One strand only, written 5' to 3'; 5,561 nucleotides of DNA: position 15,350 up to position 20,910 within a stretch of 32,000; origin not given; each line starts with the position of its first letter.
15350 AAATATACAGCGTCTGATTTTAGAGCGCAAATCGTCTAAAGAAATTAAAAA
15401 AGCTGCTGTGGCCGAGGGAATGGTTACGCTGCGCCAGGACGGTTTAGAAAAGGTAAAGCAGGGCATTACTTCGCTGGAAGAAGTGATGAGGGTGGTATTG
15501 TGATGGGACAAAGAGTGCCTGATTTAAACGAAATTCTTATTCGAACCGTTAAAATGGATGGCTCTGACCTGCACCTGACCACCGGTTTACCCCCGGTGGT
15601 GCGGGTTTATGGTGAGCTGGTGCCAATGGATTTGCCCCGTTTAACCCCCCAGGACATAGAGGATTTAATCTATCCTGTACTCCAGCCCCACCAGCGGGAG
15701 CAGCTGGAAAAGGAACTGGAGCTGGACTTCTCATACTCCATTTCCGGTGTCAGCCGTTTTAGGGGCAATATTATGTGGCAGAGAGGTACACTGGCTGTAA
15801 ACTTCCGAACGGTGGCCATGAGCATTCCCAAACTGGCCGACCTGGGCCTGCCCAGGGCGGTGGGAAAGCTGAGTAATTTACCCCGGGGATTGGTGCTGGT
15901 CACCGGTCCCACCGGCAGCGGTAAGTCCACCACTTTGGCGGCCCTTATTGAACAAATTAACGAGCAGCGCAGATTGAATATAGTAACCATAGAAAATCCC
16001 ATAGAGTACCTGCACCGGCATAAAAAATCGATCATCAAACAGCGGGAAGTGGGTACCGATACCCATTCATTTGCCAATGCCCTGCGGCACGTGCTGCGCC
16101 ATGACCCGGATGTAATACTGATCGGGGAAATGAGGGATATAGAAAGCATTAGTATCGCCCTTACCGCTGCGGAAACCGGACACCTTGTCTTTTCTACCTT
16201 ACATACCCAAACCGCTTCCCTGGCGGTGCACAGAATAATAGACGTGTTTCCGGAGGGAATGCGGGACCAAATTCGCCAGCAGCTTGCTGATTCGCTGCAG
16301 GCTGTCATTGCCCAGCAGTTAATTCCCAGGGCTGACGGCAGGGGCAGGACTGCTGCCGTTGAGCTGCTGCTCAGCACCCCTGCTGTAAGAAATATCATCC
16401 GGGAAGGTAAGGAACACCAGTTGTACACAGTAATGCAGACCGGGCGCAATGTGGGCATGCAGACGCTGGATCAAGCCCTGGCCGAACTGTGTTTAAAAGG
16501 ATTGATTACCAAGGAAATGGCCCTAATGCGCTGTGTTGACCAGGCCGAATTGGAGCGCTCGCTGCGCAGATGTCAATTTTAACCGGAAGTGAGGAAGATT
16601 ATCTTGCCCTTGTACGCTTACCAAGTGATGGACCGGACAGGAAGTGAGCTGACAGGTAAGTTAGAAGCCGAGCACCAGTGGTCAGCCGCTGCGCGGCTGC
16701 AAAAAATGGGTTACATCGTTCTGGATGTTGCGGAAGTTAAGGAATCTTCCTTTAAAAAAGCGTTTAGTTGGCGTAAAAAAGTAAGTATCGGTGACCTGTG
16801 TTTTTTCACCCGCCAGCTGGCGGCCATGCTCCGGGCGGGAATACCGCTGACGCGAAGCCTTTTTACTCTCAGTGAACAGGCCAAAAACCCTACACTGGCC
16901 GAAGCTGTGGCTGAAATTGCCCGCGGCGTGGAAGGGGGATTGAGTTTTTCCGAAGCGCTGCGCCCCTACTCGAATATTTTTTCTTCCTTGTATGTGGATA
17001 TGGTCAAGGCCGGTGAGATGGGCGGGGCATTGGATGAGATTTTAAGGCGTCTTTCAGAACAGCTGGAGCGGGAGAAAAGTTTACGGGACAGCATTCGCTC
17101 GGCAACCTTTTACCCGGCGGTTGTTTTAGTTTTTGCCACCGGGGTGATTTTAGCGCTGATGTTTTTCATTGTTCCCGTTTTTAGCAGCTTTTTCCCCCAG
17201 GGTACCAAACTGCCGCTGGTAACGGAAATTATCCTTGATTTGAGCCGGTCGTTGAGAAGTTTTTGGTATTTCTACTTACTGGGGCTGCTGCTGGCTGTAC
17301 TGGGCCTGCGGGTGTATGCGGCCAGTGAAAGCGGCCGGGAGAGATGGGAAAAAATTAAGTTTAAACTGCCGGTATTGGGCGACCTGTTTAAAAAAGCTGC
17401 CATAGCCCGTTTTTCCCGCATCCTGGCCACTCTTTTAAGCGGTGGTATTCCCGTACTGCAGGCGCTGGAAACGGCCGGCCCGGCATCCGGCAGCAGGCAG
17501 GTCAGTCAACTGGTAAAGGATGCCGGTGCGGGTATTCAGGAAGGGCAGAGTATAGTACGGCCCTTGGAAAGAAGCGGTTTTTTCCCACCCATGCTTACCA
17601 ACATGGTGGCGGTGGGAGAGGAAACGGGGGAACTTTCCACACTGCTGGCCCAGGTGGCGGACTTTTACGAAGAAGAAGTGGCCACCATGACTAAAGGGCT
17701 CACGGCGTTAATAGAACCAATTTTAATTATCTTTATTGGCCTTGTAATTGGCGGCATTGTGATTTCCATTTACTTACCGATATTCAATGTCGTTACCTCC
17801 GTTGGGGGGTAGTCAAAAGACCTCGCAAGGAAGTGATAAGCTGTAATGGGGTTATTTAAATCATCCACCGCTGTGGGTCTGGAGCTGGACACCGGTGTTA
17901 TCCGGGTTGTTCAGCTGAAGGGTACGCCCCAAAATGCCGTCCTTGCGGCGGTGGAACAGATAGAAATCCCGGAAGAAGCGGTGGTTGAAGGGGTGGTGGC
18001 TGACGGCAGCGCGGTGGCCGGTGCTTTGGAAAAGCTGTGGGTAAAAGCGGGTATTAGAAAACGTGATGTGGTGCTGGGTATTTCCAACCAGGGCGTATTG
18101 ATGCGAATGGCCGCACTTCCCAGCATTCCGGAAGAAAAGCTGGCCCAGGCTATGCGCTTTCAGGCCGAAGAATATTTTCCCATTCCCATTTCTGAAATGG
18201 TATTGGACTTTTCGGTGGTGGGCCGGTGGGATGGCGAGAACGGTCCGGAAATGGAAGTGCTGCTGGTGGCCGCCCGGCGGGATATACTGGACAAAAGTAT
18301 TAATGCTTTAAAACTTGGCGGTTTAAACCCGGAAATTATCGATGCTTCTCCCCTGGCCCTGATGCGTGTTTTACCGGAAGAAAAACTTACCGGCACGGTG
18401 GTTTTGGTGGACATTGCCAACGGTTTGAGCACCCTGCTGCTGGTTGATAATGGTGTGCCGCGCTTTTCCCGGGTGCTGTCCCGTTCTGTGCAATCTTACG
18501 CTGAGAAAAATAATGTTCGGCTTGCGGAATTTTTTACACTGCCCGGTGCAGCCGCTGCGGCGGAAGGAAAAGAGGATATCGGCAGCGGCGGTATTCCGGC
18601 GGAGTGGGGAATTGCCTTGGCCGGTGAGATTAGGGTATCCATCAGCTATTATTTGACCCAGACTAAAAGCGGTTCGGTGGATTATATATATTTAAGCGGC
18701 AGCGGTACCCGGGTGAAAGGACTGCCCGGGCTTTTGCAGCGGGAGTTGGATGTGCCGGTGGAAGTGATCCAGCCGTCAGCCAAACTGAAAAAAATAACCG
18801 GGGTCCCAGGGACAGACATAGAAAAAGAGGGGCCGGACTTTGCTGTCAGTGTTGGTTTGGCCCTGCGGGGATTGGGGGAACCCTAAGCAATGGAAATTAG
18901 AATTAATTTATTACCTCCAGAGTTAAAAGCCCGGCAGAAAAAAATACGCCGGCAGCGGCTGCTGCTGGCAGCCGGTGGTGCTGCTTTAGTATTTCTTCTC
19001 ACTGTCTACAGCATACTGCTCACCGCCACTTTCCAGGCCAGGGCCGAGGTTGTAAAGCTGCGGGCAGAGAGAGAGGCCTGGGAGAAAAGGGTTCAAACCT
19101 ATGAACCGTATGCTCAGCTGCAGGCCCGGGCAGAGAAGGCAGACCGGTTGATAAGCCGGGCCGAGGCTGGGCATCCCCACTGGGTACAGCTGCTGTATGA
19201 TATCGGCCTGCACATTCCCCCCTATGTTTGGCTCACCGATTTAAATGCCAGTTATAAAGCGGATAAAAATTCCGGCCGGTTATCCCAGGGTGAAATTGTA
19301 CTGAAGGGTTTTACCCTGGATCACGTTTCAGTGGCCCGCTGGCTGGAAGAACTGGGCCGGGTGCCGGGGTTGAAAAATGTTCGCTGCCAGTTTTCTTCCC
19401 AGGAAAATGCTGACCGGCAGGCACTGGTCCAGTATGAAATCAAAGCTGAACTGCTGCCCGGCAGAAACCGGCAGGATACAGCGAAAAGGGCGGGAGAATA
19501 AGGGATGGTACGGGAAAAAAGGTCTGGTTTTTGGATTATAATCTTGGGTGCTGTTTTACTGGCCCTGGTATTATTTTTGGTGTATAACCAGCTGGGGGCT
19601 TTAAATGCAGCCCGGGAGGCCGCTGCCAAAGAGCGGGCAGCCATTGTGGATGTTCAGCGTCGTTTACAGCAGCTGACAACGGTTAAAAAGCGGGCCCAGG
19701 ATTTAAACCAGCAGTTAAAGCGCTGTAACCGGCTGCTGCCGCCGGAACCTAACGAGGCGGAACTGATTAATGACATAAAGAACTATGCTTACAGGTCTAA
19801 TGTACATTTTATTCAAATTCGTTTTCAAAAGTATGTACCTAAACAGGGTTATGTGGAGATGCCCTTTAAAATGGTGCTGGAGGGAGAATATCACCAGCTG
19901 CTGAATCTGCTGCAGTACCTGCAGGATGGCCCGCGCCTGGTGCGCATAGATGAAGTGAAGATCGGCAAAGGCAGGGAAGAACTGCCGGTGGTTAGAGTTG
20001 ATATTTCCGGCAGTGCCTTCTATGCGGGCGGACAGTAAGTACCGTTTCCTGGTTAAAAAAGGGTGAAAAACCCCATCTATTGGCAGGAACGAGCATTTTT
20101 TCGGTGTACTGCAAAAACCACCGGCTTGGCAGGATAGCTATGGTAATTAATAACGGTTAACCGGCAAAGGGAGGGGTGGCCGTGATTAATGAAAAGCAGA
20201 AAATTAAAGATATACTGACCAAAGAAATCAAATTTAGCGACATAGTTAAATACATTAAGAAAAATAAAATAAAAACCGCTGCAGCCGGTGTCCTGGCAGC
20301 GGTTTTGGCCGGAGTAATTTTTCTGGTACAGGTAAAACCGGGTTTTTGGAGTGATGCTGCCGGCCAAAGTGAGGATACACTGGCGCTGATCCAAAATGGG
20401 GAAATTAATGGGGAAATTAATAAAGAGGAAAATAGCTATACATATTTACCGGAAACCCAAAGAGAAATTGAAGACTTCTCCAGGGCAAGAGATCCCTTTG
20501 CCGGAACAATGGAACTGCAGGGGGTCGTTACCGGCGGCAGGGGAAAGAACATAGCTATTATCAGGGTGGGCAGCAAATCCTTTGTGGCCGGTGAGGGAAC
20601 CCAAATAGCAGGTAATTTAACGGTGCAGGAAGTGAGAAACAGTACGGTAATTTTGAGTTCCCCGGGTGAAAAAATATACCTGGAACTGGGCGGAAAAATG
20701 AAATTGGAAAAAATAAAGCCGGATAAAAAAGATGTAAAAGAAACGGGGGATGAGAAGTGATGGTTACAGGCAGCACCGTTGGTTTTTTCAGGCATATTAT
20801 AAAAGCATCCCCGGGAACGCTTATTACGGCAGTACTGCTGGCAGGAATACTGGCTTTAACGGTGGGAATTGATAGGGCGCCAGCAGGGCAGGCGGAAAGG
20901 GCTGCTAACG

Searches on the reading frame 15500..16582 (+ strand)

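Call 4: search_protein_families(library=pfam, proteins=[window:15500-16582:+])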
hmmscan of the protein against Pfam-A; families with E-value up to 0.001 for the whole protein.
window:15500-16582:+ (360 aa): 11 families
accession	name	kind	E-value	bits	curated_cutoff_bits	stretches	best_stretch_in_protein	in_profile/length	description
PF00437.27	T2SSE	-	7.6e-48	163.5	24.9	1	123-284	136-287/370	Type II/IV secretion system protein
PF13401.12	AAA_22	-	6e-07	30.3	27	1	129-214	5-96/130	AAA domain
PF13191.12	AAA_16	-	8.2e-06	26.9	32.6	1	128-165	24-58/167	AAA ATPase domain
PF01935.23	DUF87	-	8.9e-06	26.4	23.2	1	133-268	27-118/220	Helicase HerA, central domain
PF25199.1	nSTAND_NTPase5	-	7.9e-05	22.9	34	1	128-180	40-92/145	Novel STAND NTPase 5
PF13555.12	AAA_29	-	0.00033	20.8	27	1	128-150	21-43/61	P-loop containing region of AAA domain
PF03266.21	NTPase_1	-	0.00035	20.9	23.9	0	132-156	2-26/168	NTPase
PF13604.12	AAA_30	-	0.00046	20.4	27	0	120-156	9-45/191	AAA domain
PF02492.25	cobW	-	0.00065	19.8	20.7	0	132-170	3-39/180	CobW/HypB/UreG, nucleotide-binding domain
PF20720.3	nSTAND3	-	0.00087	19.4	27.2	0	130-174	18-64/155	Novel STAND NTPase 3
PF13476.12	AAA_23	-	0.00096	20.3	27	0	127-149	17-39/201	AAA domain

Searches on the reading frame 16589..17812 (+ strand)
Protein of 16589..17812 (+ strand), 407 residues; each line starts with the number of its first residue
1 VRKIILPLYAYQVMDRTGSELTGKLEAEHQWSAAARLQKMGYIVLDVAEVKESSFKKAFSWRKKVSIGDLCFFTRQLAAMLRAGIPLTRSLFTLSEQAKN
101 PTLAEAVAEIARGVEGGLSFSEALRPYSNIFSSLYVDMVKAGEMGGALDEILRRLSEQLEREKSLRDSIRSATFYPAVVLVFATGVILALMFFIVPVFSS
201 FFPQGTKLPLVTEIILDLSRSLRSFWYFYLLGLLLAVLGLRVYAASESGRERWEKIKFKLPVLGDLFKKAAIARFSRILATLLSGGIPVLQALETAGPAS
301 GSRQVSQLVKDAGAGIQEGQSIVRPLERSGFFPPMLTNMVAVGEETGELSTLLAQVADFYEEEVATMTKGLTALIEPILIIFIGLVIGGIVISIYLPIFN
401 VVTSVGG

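Call 4: search_protein_families(library=pfam, proteins=[window:16589-17812:+])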
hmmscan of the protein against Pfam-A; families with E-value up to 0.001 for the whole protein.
window:16589-17812:+ (407 aa): 1 family
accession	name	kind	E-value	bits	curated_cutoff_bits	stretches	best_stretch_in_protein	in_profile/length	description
PF00482.28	T2SSF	-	2.4e-64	215.4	25.2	2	73-196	1-125/125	Type II secretion system (T2SS), protein F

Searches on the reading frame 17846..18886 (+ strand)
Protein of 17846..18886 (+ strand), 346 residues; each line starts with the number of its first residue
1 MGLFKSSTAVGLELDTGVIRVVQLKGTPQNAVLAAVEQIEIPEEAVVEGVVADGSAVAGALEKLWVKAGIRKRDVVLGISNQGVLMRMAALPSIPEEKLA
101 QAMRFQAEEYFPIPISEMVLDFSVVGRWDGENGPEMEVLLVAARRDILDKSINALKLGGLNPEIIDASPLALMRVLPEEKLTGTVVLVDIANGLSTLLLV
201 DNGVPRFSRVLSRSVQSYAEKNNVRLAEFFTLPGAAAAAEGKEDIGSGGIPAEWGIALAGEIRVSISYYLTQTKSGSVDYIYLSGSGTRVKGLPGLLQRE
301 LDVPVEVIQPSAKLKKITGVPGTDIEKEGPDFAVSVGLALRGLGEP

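Call 4: search_protein_families(library=pfam, proteins=[window:17846-18886:+])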
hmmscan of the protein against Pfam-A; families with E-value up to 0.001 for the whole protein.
window:17846-18886:+ (346 aa): 1 family
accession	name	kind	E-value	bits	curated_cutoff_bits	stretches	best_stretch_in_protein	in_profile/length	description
PF11104.14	PilM_2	-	2.2e-41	142.4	27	1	11-342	1-339/340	Type IV pilus assembly protein PilM;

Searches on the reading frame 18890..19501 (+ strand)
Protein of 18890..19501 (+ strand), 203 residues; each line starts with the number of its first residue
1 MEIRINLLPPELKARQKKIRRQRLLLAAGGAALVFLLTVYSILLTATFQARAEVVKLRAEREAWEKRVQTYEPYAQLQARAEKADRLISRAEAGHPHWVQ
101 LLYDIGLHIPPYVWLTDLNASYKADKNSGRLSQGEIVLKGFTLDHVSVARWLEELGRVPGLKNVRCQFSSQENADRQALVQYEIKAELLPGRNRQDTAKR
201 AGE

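Call 4: search_protein_families(library=pfam, proteins=[window:18890-19501:+])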
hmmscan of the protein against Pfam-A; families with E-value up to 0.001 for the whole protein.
window:18890-19501:+ (203 aa): 1 family
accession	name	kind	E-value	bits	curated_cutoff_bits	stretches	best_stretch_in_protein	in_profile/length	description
PF05137.18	PilN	-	1.6e-07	31.7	22.8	1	101-187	2-77/78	Fimbrial assembly protein (PilN)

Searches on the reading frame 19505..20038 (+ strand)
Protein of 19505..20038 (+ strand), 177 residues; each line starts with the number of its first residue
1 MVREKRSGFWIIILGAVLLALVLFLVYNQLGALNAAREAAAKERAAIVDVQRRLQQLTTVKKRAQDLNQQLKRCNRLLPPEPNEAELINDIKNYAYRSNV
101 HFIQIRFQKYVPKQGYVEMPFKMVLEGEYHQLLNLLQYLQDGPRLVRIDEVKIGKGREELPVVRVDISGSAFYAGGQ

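Call 4: search_protein_families(library=pfam, proteins=[window:19505-20038:+])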
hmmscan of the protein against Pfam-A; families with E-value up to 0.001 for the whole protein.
window:19505-20038:+ (177 aa): 3 families
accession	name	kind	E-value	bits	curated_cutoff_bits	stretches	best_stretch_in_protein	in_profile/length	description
PF04350.18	PilO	-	1.6e-18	67.7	22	1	35-160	3-129/145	Pilus assembly protein, PilO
PF14316.11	DUF4381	-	0.00041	21.1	27.2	1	8-84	20-89/145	Domain of unknown function (DUF4381)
PF10741.14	T2SSM_b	-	0.00048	20.4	21.7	0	83-154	15-86/111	Type II secretion system (T2SS), protein M subtype b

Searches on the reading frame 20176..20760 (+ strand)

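Call 4: search_protein_families(library=pfam, proteins=[window:20176-20760:+])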
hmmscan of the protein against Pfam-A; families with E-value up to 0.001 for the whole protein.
window:20176-20760:+ (194 aa): 1 family
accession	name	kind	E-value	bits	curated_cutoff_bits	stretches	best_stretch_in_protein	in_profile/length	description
PF11356.14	T2SSC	-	3.6e-05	24.1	27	1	112-170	80-140/141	Type II secretion system protein C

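Call 54: search_protein_families(library=ncbifam, proteins=[window:20176-20760:+])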
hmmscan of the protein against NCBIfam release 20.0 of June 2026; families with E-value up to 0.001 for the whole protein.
window:20176-20760:+ (194 aa): 1 family
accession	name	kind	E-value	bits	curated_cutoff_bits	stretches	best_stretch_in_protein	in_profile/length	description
TIGR01713.1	typeII_sec_gspC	equivalog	9.8e-05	22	101.6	1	111-174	82-147/259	type II secretion system protein GspC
